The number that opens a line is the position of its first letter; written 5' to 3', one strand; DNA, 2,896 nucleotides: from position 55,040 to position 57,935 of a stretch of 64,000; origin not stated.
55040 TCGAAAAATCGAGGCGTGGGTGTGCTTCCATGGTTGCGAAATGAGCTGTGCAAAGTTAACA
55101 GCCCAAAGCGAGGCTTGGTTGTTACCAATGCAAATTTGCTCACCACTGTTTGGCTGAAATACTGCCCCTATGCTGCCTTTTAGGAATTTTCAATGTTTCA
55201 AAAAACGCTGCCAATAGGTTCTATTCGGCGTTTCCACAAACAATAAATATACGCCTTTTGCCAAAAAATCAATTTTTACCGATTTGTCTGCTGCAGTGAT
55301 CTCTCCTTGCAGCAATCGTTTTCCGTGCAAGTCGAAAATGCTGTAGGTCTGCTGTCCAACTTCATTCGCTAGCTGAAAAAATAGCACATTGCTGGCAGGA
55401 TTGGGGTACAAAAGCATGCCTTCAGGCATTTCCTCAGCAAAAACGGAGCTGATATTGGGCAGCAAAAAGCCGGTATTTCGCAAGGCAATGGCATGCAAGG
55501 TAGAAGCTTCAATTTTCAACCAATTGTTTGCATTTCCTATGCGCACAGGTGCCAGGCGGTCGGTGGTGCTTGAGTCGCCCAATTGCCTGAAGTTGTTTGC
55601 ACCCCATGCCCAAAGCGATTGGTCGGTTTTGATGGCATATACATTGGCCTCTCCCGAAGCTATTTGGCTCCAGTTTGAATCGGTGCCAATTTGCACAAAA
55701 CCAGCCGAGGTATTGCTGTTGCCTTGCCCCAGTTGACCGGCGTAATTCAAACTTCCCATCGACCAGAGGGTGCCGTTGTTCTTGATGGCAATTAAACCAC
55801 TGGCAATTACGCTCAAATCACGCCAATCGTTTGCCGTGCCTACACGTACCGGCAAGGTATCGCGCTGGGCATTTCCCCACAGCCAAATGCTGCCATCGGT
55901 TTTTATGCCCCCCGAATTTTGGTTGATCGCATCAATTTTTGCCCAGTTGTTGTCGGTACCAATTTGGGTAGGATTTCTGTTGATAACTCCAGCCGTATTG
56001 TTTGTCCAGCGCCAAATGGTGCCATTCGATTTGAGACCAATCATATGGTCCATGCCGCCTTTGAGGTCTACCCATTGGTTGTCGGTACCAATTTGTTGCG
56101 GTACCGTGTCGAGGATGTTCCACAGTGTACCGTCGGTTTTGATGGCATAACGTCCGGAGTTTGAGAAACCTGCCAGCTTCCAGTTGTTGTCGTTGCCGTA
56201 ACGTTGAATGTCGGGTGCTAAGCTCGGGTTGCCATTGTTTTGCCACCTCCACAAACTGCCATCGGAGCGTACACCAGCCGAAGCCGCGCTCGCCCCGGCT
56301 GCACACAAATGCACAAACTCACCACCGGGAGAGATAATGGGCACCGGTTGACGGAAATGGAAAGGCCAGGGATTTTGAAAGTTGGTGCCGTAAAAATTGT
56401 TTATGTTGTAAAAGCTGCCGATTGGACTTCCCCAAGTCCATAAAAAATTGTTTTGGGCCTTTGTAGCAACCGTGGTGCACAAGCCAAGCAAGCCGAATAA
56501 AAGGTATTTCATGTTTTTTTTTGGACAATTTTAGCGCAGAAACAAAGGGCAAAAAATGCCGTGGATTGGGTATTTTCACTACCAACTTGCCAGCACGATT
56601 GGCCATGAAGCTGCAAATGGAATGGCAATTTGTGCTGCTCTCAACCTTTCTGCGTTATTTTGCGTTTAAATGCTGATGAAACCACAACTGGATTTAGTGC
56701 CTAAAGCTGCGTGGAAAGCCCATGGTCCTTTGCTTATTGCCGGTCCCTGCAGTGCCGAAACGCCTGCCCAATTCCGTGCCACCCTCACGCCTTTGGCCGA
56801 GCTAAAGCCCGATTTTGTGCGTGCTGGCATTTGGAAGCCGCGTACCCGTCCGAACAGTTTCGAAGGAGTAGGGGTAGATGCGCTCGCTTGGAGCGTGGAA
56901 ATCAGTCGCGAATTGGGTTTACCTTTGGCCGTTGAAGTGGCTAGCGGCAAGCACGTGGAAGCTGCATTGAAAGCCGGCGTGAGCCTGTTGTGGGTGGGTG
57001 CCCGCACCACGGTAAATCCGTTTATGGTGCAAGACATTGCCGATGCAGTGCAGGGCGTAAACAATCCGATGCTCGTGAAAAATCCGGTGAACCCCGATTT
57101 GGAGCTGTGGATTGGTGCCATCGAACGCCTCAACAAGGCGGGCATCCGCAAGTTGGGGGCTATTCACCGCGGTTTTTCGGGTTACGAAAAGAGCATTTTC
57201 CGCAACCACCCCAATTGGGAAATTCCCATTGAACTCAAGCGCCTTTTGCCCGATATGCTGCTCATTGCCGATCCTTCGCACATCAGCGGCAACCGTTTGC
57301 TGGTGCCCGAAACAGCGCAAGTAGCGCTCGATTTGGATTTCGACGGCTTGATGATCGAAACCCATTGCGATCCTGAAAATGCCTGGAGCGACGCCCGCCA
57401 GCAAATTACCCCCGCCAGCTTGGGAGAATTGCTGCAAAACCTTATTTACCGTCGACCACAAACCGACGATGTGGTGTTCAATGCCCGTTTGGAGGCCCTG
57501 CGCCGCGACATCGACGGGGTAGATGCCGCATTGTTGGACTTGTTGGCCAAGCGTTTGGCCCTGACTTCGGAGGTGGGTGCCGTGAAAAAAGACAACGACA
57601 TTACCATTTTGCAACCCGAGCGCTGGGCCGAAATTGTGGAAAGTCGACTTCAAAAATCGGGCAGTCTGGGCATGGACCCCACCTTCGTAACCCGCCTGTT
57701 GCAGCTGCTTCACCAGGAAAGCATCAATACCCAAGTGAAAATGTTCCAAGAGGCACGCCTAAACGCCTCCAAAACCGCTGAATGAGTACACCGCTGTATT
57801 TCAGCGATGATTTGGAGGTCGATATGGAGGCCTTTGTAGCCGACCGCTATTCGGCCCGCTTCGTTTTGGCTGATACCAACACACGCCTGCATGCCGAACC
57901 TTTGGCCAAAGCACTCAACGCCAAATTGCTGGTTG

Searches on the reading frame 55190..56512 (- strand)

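Call 42: search_protein_families(library=pfam, proteins=[window:55190-56512:-], max_evalue=0.001)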
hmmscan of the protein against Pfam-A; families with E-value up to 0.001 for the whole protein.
window:55190-56512:- (440 aa): 4 families
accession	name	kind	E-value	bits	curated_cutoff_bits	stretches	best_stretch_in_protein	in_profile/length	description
PF25390.1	WD40_RLD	-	3.9e-25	89.4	150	2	186-349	87-266/363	RCC1-like domain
PF00415.24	RCC1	-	1.8e-11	44.8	21.7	1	299-344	3-50/50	Regulator of chromosome condensation (RCC1) repeat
PF18962.6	Por_Secre_tail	-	1.4e-09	38.6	27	1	368-436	1-72/75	Secretion system C-terminal sorting domain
PF13540.12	RCC1_2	-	1.2e-07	31.8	22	0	282-310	2-30/30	Regulator of chromosome condensation (RCC1) repeat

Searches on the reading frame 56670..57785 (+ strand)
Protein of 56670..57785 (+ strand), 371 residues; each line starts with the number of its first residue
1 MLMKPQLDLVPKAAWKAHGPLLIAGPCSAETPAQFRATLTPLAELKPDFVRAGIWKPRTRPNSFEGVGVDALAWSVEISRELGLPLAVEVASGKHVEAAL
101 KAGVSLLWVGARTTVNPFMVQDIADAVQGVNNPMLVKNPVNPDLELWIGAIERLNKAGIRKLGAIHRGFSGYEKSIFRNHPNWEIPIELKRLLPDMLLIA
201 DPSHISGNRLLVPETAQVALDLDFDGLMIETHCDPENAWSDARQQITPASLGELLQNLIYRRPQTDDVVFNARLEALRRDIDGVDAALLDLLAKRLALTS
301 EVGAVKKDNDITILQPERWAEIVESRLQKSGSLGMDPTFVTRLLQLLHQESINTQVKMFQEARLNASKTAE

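Call 48: search_protein_families(library=pfam, proteins=[window:56670-57785:+], max_evalue=0.001)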
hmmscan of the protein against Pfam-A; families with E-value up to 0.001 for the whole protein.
window:56670-57785:+ (371 aa): 2 families
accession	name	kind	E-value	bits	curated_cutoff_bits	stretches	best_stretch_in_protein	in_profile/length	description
PF00793.26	DAHP_synth_1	-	5e-31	108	25.5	1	21-254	19-257/270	DAHP synthetase I family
PF01817.26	CM_2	-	1.6e-20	73.6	27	1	277-355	1-79/80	Chorismate mutase type II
